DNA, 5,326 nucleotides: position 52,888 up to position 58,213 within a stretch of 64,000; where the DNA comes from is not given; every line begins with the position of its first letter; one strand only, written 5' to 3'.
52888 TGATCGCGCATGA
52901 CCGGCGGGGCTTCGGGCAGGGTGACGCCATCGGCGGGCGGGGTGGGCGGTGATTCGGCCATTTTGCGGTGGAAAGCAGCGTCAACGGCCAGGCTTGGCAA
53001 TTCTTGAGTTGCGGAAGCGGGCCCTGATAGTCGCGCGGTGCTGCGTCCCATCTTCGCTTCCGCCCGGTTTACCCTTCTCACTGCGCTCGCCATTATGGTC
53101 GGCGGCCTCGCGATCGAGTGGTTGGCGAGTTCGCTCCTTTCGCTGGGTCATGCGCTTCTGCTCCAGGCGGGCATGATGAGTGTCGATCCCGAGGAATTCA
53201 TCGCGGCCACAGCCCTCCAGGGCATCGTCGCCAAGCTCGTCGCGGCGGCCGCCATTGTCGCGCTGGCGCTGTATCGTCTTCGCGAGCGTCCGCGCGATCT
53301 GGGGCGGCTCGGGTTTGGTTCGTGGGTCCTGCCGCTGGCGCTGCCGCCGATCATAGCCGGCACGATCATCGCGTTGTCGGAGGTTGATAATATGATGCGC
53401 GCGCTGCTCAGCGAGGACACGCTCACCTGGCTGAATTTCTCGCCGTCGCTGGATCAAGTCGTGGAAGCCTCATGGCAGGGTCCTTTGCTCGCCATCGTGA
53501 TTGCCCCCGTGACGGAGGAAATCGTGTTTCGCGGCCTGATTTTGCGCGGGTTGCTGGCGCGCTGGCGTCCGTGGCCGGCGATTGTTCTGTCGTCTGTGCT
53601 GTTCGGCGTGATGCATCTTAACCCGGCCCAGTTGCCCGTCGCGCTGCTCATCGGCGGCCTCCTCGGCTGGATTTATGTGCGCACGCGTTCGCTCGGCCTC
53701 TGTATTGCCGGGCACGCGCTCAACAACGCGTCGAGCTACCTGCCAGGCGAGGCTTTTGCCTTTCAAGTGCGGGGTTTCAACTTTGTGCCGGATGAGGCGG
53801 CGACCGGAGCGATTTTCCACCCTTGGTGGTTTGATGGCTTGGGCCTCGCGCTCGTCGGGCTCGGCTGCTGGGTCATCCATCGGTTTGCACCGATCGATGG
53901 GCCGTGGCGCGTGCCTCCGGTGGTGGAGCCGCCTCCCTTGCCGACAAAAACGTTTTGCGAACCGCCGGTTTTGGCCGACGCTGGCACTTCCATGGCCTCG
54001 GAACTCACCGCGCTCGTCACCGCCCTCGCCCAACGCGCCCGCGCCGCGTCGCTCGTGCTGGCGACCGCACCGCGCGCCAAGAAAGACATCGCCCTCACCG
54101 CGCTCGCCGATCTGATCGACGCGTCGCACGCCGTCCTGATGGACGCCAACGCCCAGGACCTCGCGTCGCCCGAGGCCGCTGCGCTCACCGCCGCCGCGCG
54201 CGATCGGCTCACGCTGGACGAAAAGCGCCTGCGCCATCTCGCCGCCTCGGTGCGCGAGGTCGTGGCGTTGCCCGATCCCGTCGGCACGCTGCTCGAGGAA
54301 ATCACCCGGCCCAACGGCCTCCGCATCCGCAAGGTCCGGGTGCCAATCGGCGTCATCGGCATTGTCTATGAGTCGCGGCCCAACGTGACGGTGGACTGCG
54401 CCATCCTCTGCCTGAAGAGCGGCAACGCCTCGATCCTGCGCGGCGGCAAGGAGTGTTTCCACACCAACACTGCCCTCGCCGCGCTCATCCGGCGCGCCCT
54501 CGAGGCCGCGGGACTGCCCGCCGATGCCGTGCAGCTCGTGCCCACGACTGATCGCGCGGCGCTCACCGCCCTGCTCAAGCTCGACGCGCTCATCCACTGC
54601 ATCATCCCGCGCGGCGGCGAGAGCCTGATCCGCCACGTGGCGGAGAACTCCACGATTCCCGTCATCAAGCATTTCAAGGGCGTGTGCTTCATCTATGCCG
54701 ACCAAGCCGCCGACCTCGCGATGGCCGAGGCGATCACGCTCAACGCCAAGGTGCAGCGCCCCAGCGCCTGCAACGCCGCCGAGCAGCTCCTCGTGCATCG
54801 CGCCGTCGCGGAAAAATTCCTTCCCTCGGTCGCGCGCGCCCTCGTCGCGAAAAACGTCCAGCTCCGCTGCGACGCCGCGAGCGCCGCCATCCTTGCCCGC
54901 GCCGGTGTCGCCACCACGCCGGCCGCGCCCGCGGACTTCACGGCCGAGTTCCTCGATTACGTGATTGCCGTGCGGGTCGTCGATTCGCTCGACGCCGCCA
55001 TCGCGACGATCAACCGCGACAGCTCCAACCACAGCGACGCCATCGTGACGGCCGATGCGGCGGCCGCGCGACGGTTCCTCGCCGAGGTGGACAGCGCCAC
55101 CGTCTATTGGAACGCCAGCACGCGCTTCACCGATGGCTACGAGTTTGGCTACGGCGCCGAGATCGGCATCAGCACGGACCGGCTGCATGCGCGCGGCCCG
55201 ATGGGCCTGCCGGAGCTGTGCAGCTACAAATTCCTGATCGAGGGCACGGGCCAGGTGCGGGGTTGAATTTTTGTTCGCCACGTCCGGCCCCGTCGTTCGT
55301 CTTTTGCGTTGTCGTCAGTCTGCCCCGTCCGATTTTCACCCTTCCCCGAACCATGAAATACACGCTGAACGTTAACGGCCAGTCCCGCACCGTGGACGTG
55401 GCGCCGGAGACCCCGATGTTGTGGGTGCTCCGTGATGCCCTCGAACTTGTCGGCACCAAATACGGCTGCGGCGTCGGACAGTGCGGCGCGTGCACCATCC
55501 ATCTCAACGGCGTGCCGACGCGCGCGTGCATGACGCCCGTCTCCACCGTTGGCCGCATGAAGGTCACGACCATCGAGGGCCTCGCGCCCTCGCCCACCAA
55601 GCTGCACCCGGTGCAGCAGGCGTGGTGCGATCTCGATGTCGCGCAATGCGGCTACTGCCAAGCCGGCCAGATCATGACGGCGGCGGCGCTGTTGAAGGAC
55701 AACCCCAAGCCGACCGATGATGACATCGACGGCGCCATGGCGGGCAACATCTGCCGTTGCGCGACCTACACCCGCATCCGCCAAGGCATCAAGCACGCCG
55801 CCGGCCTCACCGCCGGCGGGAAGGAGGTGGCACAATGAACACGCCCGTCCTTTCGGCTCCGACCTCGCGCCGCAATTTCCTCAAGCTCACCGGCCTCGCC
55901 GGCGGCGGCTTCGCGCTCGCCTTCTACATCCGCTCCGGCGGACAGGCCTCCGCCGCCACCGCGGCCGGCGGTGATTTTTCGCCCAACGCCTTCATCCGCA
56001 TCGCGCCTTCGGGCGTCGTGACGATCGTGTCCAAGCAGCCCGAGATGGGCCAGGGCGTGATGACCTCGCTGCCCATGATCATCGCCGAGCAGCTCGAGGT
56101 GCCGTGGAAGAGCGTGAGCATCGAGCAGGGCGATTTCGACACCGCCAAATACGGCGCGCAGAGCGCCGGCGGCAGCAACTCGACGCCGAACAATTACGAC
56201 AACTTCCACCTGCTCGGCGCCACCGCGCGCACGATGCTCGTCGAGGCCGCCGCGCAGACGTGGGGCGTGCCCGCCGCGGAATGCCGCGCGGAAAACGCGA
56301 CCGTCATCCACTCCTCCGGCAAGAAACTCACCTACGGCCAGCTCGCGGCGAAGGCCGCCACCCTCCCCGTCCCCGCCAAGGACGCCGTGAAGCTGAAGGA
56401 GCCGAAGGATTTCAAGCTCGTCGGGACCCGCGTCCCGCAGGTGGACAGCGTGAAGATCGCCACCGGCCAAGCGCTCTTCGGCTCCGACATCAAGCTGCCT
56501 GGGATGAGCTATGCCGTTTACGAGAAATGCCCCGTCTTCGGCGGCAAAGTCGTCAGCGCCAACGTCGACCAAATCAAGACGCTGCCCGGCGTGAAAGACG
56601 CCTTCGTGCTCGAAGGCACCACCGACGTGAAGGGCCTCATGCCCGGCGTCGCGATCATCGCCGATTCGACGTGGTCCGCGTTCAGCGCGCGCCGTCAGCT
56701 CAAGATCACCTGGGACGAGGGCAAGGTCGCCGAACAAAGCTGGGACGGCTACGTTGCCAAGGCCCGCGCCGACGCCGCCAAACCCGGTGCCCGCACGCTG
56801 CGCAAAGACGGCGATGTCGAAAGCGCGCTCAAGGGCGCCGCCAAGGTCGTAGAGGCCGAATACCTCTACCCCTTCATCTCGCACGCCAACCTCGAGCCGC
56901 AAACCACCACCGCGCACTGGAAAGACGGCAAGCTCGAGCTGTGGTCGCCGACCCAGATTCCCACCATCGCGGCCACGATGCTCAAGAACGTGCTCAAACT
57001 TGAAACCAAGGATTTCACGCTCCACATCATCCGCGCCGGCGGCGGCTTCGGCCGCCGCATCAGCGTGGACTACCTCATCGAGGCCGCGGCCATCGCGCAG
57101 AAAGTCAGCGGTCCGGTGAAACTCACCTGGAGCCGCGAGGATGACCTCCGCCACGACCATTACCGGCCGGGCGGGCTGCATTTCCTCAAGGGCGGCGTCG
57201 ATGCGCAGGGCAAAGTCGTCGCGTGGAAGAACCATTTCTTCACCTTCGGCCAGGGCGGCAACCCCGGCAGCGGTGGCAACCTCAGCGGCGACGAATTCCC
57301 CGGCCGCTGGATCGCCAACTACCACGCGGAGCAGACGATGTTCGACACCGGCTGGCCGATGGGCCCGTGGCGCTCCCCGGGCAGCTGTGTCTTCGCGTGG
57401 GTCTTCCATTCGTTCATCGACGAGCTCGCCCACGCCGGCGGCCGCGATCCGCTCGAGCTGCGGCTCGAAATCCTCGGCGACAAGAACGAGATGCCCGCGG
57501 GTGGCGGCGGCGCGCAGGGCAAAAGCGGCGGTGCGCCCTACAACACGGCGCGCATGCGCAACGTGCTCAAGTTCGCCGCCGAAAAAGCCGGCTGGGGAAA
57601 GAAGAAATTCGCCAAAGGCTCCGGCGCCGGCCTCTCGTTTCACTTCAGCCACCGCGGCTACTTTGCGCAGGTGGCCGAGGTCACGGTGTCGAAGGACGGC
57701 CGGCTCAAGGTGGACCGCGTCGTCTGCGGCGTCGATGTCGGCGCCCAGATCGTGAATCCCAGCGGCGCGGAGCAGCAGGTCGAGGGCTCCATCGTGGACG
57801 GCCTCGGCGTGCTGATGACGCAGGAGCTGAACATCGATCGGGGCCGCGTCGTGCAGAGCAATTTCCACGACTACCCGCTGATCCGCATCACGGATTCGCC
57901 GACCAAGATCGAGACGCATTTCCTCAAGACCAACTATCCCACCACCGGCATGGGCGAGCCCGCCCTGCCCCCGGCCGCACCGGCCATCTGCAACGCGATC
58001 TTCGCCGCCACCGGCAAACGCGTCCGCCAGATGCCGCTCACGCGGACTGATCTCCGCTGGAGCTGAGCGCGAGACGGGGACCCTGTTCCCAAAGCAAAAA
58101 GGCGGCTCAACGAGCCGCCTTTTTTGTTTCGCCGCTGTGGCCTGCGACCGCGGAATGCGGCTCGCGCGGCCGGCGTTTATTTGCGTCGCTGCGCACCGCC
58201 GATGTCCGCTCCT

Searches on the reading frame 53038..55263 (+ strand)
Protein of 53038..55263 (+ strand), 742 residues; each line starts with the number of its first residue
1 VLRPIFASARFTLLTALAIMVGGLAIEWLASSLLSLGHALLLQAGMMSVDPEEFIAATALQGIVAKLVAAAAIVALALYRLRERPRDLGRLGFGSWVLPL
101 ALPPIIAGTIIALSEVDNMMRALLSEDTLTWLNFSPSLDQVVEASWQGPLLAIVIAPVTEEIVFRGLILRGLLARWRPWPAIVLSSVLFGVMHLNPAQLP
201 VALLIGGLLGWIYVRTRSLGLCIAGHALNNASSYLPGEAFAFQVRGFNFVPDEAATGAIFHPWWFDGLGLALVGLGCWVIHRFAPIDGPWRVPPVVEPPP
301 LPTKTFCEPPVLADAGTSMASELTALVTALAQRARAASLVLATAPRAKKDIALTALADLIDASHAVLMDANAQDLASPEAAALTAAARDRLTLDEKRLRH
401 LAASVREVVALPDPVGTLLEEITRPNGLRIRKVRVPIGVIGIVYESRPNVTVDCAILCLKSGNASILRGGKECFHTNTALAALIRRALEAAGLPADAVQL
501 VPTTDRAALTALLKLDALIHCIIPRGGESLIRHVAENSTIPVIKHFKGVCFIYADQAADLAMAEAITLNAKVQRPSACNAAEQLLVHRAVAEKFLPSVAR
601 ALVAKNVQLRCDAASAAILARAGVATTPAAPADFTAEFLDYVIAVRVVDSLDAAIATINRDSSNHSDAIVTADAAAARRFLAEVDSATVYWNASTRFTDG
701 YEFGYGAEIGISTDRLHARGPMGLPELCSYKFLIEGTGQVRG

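Call 82: search_protein_families(library=pfam, proteins=[window:53038-55263:+], max_evalue=0.00001)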
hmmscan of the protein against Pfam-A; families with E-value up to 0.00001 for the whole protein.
window:53038-55263:+ (742 aa): 2 families
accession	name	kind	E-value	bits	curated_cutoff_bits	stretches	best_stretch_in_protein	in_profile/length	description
PF02517.21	Rce1-like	-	1.2e-22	80.5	22.4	1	150-231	9-92/93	Type II CAAX prenyl endopeptidase Rce1-like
PF00171.27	Aldedh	-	5.5e-16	58.6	23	1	324-603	28-294/461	Aldehyde dehydrogenase family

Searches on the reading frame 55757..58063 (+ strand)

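Call 104: search_protein_families(library=pfam, proteins=[window:55757-58063:+], max_evalue=0.00001)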
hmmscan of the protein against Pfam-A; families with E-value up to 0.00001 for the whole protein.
window:55757-58063:+ (769 aa): 2 families
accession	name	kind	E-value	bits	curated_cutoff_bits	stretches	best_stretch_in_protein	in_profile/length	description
PF20256.3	MoCoBD_2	-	1.1e-35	124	27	2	51-213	26-177/283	Molybdopterin cofactor-binding domain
PF02738.23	MoCoBD_1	-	9.1e-34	117.1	27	1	350-570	14-241/244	Molybdopterin cofactor-binding domain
